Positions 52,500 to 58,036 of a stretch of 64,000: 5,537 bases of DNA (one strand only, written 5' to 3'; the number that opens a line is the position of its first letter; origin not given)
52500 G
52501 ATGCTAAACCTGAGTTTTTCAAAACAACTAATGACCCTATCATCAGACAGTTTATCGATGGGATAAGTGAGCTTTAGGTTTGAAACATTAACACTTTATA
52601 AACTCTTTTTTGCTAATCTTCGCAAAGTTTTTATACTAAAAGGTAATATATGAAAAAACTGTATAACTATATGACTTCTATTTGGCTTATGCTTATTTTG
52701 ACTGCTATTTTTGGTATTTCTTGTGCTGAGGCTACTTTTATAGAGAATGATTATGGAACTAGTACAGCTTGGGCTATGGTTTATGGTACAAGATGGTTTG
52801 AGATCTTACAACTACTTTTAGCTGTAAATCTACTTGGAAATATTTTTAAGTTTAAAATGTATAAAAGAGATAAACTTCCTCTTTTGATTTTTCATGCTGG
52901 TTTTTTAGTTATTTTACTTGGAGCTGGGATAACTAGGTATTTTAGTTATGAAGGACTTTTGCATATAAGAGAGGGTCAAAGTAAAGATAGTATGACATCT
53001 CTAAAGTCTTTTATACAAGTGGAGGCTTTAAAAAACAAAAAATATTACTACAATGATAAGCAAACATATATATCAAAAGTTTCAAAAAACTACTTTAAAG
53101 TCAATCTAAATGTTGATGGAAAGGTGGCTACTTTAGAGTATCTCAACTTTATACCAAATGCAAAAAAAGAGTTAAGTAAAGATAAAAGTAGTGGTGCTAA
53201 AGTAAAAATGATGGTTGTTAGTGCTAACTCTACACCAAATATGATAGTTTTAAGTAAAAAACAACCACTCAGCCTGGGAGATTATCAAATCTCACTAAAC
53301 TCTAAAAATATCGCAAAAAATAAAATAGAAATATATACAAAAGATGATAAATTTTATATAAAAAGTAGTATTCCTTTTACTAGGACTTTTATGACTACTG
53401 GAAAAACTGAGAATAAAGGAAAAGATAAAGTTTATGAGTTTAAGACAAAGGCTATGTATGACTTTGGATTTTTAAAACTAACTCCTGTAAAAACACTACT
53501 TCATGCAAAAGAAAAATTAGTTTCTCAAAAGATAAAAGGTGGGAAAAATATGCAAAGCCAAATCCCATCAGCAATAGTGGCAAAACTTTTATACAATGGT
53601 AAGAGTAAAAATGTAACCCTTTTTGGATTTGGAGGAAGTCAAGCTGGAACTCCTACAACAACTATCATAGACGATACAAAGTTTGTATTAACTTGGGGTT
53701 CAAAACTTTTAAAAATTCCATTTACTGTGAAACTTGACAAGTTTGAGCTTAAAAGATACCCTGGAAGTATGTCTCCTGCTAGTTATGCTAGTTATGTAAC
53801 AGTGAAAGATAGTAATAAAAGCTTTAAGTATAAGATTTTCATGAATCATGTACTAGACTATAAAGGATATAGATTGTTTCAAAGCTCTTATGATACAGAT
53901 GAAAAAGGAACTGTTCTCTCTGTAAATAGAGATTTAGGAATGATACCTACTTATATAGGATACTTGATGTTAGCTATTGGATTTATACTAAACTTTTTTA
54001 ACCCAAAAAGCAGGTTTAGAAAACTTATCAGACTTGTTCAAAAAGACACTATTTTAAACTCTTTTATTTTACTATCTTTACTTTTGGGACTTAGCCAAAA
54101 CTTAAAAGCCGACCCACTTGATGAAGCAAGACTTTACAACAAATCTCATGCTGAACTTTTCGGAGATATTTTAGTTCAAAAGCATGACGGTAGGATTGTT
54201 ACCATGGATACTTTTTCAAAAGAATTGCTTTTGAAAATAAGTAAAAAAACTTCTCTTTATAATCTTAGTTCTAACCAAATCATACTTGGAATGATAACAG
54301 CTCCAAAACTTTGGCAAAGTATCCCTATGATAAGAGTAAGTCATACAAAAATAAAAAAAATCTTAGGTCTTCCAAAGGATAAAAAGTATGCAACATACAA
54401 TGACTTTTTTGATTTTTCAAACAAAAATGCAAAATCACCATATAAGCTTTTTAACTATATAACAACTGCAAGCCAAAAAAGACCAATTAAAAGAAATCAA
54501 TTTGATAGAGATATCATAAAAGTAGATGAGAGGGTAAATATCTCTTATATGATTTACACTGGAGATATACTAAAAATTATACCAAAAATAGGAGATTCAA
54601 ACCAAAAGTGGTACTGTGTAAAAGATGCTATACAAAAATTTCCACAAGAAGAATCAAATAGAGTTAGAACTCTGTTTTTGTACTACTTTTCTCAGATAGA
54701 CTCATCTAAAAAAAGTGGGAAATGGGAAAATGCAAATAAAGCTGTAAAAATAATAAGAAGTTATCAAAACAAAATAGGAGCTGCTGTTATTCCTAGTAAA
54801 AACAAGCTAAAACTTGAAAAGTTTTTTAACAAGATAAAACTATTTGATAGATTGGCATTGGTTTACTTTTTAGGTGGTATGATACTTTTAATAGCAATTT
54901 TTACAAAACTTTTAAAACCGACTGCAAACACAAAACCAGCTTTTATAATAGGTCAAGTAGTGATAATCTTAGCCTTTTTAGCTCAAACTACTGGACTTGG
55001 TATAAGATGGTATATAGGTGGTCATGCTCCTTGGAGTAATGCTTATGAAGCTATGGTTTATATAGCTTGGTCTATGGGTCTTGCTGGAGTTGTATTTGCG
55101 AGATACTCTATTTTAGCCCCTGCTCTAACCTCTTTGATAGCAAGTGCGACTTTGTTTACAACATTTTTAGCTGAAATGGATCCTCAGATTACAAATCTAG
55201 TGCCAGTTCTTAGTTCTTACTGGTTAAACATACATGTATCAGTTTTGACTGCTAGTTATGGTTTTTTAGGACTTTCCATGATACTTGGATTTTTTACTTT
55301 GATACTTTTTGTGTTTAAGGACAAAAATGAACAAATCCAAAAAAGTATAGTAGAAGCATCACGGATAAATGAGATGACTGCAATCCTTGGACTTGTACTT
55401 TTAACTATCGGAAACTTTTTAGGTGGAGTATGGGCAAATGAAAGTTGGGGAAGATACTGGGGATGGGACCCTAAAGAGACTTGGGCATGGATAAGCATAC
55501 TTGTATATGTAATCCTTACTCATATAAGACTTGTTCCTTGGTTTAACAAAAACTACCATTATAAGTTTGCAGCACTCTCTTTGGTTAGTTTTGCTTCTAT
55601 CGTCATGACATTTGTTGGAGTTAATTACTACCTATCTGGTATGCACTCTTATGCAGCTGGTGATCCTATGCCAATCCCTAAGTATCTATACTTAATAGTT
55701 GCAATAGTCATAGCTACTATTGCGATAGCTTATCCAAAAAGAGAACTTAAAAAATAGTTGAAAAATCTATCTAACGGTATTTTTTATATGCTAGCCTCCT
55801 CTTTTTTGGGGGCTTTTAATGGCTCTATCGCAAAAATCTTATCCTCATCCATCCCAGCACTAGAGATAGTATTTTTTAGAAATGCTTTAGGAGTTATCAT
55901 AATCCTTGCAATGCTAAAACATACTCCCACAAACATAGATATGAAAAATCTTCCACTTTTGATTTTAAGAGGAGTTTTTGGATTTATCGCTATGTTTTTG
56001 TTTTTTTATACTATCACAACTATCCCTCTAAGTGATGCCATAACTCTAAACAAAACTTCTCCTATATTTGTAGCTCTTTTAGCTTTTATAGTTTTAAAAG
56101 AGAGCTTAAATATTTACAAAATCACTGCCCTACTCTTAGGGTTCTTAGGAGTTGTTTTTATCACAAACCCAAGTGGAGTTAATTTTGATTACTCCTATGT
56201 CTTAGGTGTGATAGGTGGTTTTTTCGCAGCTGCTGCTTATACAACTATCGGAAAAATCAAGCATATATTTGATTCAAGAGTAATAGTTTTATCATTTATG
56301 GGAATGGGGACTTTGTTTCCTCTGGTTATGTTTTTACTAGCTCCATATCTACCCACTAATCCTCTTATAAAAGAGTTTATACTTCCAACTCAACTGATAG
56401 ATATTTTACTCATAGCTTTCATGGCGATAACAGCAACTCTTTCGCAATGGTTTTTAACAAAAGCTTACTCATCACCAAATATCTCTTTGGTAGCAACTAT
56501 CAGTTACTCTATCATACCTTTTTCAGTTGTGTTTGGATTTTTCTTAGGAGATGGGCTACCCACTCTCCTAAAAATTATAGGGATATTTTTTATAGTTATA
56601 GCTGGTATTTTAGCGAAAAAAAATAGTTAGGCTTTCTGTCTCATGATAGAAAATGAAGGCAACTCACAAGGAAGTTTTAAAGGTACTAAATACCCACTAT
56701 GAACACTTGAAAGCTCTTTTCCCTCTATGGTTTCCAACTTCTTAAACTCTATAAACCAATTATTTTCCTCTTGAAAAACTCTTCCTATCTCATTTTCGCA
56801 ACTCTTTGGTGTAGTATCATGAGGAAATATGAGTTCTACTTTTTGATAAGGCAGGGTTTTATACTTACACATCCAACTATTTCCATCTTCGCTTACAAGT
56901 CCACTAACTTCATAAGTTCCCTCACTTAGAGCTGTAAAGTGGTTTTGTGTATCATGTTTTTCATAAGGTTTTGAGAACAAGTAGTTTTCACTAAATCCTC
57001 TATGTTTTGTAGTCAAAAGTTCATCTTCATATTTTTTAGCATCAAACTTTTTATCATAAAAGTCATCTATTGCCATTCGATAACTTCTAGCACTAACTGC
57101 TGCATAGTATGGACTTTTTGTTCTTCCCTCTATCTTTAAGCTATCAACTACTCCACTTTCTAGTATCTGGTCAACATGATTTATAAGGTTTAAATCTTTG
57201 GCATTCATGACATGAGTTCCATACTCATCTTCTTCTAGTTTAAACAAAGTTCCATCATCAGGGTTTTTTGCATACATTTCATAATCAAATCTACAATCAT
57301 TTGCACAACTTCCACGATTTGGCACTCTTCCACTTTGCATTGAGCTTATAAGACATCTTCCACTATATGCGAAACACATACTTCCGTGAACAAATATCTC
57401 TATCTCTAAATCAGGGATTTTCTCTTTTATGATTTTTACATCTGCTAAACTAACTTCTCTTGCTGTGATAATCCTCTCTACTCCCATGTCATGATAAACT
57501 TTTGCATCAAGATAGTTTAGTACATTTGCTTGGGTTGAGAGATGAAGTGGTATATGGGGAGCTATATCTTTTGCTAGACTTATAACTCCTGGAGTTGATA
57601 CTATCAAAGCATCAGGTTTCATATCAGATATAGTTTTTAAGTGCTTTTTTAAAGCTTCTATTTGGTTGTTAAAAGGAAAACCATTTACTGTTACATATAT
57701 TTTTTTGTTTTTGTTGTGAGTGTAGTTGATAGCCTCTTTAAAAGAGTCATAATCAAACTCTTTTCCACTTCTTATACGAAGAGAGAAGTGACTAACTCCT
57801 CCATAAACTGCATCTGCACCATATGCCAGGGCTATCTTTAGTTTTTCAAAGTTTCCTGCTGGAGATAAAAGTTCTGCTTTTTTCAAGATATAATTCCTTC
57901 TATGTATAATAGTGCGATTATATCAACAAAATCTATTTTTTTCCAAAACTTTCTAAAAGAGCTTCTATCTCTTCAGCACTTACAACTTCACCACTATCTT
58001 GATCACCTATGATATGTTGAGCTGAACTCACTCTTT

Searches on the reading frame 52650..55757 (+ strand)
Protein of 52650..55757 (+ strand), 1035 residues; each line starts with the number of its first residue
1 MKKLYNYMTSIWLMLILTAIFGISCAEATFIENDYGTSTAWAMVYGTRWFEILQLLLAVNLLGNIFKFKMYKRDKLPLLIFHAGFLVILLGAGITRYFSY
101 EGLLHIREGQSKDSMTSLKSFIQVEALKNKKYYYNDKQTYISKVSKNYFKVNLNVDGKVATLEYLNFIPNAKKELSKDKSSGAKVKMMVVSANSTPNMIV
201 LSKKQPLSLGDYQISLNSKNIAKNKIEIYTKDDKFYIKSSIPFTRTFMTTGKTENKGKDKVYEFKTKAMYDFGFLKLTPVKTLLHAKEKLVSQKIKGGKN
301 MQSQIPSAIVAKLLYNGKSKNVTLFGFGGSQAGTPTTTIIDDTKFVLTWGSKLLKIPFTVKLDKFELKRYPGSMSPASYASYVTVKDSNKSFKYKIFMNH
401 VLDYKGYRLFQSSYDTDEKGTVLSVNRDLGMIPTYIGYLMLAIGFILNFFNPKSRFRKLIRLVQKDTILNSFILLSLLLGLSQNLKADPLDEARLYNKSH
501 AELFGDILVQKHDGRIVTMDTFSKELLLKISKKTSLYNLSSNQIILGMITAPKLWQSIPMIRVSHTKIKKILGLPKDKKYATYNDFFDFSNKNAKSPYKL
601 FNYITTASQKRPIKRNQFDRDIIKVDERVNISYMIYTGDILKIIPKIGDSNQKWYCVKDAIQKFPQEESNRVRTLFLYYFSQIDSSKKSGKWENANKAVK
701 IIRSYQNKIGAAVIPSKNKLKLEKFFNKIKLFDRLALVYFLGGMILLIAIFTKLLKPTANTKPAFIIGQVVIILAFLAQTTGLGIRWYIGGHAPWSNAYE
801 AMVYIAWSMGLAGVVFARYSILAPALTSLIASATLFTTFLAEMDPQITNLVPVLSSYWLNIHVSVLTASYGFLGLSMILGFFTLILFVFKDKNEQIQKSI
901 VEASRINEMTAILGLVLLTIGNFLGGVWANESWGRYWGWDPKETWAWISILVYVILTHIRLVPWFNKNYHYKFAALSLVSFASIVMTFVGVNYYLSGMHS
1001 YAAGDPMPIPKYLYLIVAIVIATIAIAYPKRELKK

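Call 8: search_protein_families(library=pfam, proteins=[window:52650-55757:+])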
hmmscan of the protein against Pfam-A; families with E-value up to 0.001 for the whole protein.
window:52650-55757:+ (1035 aa): 2 families
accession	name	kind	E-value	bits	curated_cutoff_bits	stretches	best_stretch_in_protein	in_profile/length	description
PF01578.25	Cytochrom_C_asm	-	6.4e-37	127.7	29.9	1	795-999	1-212/212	Cytochrome C assembly protein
PF05140.19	ResB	-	8e-21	74.8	24.6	2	348-419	197-270/486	ResB-like family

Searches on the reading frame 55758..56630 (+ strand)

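Call 8: search_protein_families(library=pfam, proteins=[window:55758-56630:+])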
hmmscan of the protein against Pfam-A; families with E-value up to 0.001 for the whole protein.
window:55758-56630:+ (290 aa): 1 family
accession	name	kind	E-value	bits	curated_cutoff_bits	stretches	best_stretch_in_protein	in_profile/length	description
PF00892.27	EamA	-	1.7e-25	90.3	28.2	1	7-136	3-134/135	EamA-like transporter family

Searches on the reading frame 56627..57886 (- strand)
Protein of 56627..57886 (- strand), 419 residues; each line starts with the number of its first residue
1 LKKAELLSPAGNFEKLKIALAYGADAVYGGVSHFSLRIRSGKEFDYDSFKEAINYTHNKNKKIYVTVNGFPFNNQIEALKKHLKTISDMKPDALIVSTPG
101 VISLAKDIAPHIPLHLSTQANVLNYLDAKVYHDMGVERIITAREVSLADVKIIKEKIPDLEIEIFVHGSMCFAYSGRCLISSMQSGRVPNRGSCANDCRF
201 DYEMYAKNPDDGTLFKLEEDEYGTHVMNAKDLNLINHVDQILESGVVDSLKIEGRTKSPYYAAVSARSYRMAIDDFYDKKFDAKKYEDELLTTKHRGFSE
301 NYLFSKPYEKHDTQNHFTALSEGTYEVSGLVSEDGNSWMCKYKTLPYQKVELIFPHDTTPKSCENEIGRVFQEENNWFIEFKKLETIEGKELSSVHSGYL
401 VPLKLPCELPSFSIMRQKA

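Call 8: search_protein_families(library=pfam, proteins=[window:56627-57886:-])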
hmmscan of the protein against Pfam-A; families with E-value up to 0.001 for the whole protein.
window:56627-57886:- (419 aa): 1 family
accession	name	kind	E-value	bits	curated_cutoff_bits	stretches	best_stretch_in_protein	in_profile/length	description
PF01136.24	Peptidase_U32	-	3.1e-80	269.3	22.4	1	76-307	1-231/233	Peptidase family U32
